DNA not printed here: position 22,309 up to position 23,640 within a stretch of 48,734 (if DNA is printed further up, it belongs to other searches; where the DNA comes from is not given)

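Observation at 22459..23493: The repeats and caps are of the plant-specific LRR type; the single-module gene has the layout of a PGIP / LRR-receptor ectodomain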

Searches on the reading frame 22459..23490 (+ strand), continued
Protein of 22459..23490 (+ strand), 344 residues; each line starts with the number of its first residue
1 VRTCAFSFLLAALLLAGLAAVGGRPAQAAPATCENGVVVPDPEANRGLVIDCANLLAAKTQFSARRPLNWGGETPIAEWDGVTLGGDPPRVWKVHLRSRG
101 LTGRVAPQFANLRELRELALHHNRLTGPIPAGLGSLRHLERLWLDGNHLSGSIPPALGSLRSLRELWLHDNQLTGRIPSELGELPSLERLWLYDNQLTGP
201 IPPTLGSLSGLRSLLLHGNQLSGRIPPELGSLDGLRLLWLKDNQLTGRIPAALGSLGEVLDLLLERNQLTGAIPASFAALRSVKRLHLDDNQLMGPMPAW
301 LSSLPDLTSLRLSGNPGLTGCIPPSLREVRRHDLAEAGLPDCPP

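Call 22: find_related_loci(query=window:22459-23490:+, collection=genome_contigs, flank=3000)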
Query window:22459-23490:+ (344 aa) in genome_contigs; peptide patterns used: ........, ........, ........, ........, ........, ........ (x = any residue, [..] = any of these).
141 stretches matched a pattern; 57 encode a relative of the query (tblastn E <= 1e-3); 57 distinct loci.
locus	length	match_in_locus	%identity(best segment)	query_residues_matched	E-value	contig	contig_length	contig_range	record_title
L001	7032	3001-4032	90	1-344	0e+0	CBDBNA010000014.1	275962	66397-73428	MAG: Dehalococcoidia bacterium isolate 8dc3bd6b-4dda-4c2a-a60a-45dc8dd64482 genome assembly, contig: contig_14, whole ge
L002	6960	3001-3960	86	25-344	1e-167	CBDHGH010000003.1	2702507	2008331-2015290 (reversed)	MAG: Dehalococcoidia bacterium isolate 575575bf-984b-4cd3-a7b8-18ad3858fffb genome assembly, contig: contig_3, whole gen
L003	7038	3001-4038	83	1-344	2e-163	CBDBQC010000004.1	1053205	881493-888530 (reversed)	MAG: Dehalococcoidia bacterium isolate 3b5922da-460a-4212-a651-5a23880356d2 genome assembly, contig: contig_4, whole gen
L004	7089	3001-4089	59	1-342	6e-115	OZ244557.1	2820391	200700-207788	MAG: Dehalococcoidia bacterium isolate 17c548fc-85ac-4b32-8eac-b178c1b3bdc7 genome assembly, chromosome: 1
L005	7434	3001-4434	47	40-331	2e-70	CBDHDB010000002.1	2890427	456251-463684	MAG: Dehalococcoidia bacterium isolate 822cf7f2-f088-4de1-b96c-ebc5a35fe4d4 genome assembly, contig: contig_2, whole gen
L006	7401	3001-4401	45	27-342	4e-66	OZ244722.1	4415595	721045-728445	MAG: Dehalococcoidia bacterium isolate b077b08e-e145-448e-a96a-cce4e44968b6 genome assembly, chromosome: 1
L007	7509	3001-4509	43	24-338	2e-65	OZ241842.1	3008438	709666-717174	MAG: Candidatus Spongiisociaceae bacterium isolate ea90fc40-48ec-4ccb-8054-20f53ea15125 genome assembly, chromosome: 1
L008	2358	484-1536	45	7-326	6e-66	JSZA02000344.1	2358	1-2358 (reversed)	Candidatus Thiomargarita nelsonii isolate Hydrate Ridge NODE_872_length_2359_cov_165.832_ID_1743, whole genome shotgun s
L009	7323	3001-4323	46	86-342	1e-63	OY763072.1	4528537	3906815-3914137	MAG: Dehalococcoidia bacterium isolate 40e540cc-5106-4b3b-ab2b-631d7f64572a genome assembly, chromosome: 1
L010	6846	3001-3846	48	51-326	5e-63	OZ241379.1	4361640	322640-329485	MAG: Caldilineaceae bacterium isolate c30b766d-8f23-4913-b24e-f5b6f73fed16 genome assembly, chromosome: 1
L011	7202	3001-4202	52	21-325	4e-62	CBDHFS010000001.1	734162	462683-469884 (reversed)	MAG: Dehalococcoidia bacterium isolate 864dd8cd-6738-42a7-b925-3e7f4ae660aa genome assembly, contig: contig_1, whole gen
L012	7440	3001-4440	49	69-342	2e-61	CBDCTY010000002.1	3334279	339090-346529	MAG: Dehalococcoidia bacterium isolate 8d763e54-a689-437c-9121-06e6f54ce659 genome assembly, contig: contig_2, whole gen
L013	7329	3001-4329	43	65-334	8e-60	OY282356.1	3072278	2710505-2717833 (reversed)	MAG: Gemmatimonadota bacterium genome assembly, chromosome: 1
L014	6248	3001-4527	47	85-340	7e-57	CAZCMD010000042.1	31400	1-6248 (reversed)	MAG TPA_asm: uncultured Desulfatiglans sp. isolate SRP192927_co6_207 genome assembly, contig: NODE_2601_length_31400_cov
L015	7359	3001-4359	52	31-344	1e-55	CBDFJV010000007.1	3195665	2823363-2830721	MAG: Dehalococcoidia bacterium isolate eb1c3f79-3afa-4cb5-ba0e-5793d67ed66f genome assembly, contig: contig_7, whole gen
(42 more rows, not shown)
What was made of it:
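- Spongiisociaceae, Caldilineaceae, Gemmatimonadota, Longimicrobiales, Latescibacterota and Poribacteria MAGs (call 22).
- Tried and rejected: The single protein was used instead (call 22).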

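Call 26: predict_structure(alignment_id=A2)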
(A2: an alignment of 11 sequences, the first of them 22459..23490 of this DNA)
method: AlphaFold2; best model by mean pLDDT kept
length: 344 residues; sequences in the alignment: 11
mean_pLDDT: 90.9   pTM: 0.86
mean pLDDT of the five models: 90.9, 90.8, 90.5, 90.3, 89.2
residues with pLDDT >= 90: 286; 70-90: 27; 50-70: 2; < 50: 29
segments of 3 or more residues with pLDDT < 50: 1-29
pLDDT, mean of each block of 10 residues (from residue 1): 39 34 42 79 93 96 90 91 96 97 98 98 98 98 99 98 98 99 98 99 97 99 99 98 99 97 99 97 98 95 95 96 92 93 86
secondary structure, 60 per line:
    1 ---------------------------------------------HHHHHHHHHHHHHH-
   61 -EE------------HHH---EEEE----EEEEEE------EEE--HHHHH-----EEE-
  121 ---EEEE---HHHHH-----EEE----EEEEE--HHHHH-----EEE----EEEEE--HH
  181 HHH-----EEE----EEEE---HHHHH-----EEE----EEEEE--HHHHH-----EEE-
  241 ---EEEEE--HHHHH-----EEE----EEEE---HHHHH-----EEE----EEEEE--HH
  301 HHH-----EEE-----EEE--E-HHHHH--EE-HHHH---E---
elements in order: H46-59 E82-85 E90-95 E102-104 H107-111 E117-119 E124-127 H131-135 E141-143 E148-152 H155-159 E165-167 E172-176 H179-183 E189-191 E196-199 H203-207 E213-215 E220-224 H227-231 E237-239 E244-248 H251-255 E261-263 E268-271 H275-279 E285-287 E292-296 H299-303 E309-311 E317-319 H324-328 H334-337
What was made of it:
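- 22459..22542 (+): Predicted Sec signal peptide (residues 1-28, MRT..hydrophobic..AQA|A). Residues 1-29 have pLDDT below 50 in the model (call 26).
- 22729..23376 (+): LRR1-LRR9 (residues 91-306): nine 24-residue PS-type repeats. Each repeat is predicted as strand-strand-short helix (call 26).
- AF2 model with pLDDT 90.9 and strand-strand-short-helix units (call 26).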

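Call 31: fold_search(model_id=the predicted structure, library=pdb)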
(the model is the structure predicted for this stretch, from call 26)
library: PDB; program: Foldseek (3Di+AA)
matches with E <= 10: 1026; with E <= 0.001: 610
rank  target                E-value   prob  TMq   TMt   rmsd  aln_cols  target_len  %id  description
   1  8wec_A                4.9e-20  1.00  0.60  0.33   7.1       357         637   30  Crystal structure of Arabidopsis thaliana MIK2 ectodomain in complex with BAK1 ectodomain and SCOOP12 (released 2024-11-06)
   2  8wei_A                5.4e-20  1.00  0.73  0.40   3.2       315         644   34  Crystal structure of Brassica napus MIK2 ectodomain (N393D mutant) (released 2024-11-06)
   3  8weh_A                6.9e-20  1.00  0.73  0.40   3.2       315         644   34  Crystal structure of Brassica napus MIK2 ectodomain (N393A mutant) (released 2024-11-06)
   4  8wef_A                8.8e-20  1.00  0.73  0.40   3.2       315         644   35  Crystal structure of Brassica napus MIK2 ectodomain in complex with Fusarium oxysporum SCOOPL (released 2024-11-06)
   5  6s6q_A                1.5e-19  1.00  0.78  0.33   2.0       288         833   38  Crystal structure of the LRR ectodomain of the plant membrane receptor kinase GASSHO1/SCHENGEN3 from Arabidopsis thali (released 2020-01-29)
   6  4mn8_A                1.8e-19  1.00  0.69  0.33   3.5       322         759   32  Crystal structure of flg22 in complex with the FLS2 and BAK1 ectodomains (released 2013-12-04)
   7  7ogo_DDD              2.6e-19  1.00  0.76  0.45   1.9       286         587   35  Plant peptide hormone receptor H1I1S1 (released 2022-02-16)
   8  8web_A                4.2e-19  1.00  0.76  0.41   2.6       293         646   37  Crystal structure of Arabidopsis thaliana MIK2 ectodomain (released 2024-11-06)
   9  5xkn_A                4.2e-19  1.00  0.40  0.28   9.1       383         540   27  Crystal structure of plant receptor ERL2 in complexe with EPFL4 (released 2019-01-23)
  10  8wee_A                6.1e-19  1.00  0.75  0.41   2.6       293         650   37  Crystal structure of Arabidopsis thaliana MIK2 ectodomain in complex with SCOOP12 (released 2024-11-06)
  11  7odv_AAA              7.1e-19  1.00  0.76  0.45   1.9       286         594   35  Plant peptide hormone receptor complex H1LS1 (released 2022-02-16)
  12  7ogo_AAA              7.5e-19  1.00  0.75  0.45   2.1       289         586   35  Plant peptide hormone receptor H1I1S1 (released 2022-02-16)
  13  5xjx_A                9.5e-19  1.00  0.39  0.25   9.9       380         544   28  Pre-formed plant receptor ERL1-TMM complex (released 2019-01-23)
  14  7ogu_JJJ              1.1e-18  1.00  0.75  0.45   2.1       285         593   34  Plant peptide hormone receptor complex H1C9S1 (released 2022-02-16)
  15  9vbd_A                2.0e-18  1.00  0.75  0.50   2.4       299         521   33  Cryo-EM structure of CARD1 ectodomain (released 2026-04-08)
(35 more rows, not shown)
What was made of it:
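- The Foldseek top 50 are all plant (call 31).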

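Call 54: find_encoding_contigs(protein=window:22459-23490:+, flank=3000, max_places=4)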
Protein window:22459-23490:+ (344 aa): 2 contigs read that carry it; 2 places shown.
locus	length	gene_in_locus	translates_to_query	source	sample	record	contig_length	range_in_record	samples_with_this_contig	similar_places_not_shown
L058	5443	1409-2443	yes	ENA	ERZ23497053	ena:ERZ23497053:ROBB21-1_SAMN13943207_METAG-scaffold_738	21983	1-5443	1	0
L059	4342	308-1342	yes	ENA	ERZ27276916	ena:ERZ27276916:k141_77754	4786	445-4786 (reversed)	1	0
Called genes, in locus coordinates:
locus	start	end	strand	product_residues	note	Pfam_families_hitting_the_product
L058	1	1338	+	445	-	?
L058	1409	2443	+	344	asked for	-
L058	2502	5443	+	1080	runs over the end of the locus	-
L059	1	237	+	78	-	?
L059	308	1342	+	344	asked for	-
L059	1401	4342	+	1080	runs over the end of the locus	-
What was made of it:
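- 22459..23493 (+): Gene E: single-module secreted PS-LRR protein, 344 aa (the finding). Identical protein on two other contigs in call 54.
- On Sponge-symbiont eukaryote-like repeat proteins (LRR type): The identical protein is on ROBB21-1_SAMN13943207 (call 54).
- Checked: The identical protein is called on two other public contigs (call 54).
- The identical protein is on contig ROBB21-1_SAMN13943207 (call 54).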

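Call 55: find_encoding_contigs(protein=P0001, flank=8000, max_places=3)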
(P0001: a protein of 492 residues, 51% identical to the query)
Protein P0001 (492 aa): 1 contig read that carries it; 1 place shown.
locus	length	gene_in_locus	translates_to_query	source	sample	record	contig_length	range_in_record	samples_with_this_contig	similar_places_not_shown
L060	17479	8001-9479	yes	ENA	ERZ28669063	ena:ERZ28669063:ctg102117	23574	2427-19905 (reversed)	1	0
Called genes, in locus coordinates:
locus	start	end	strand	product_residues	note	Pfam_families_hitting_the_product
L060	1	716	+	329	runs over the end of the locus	PF08240:ADH_N, PF00107:ADH_zinc_N, PF13602:ADH_zinc_N_2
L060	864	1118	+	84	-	-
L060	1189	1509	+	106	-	-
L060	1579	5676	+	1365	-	-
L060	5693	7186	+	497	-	-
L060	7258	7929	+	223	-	PF00560:LRR_1 (faint), PF13855:LRR_8 (faint), PF23598:LRR_14 (weak), PF12799:LRR_4 (faint)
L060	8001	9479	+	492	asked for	PF23211:LRR_LRWD1 (faint), PF00560:LRR_1 (faint), PF12799:LRR_4 (faint), PF24758:LRR_At5g56370 (faint), PF13855:LRR_8, PF23598:LRR_14 (weak), PF13855:LRR_8 (weak)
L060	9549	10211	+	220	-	PF00560:LRR_1 (faint), PF13855:LRR_8 (weak), PF23598:LRR_14, PF13855:LRR_8, PF12799:LRR_4 (weak)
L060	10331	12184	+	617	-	-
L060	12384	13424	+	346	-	-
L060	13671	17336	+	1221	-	-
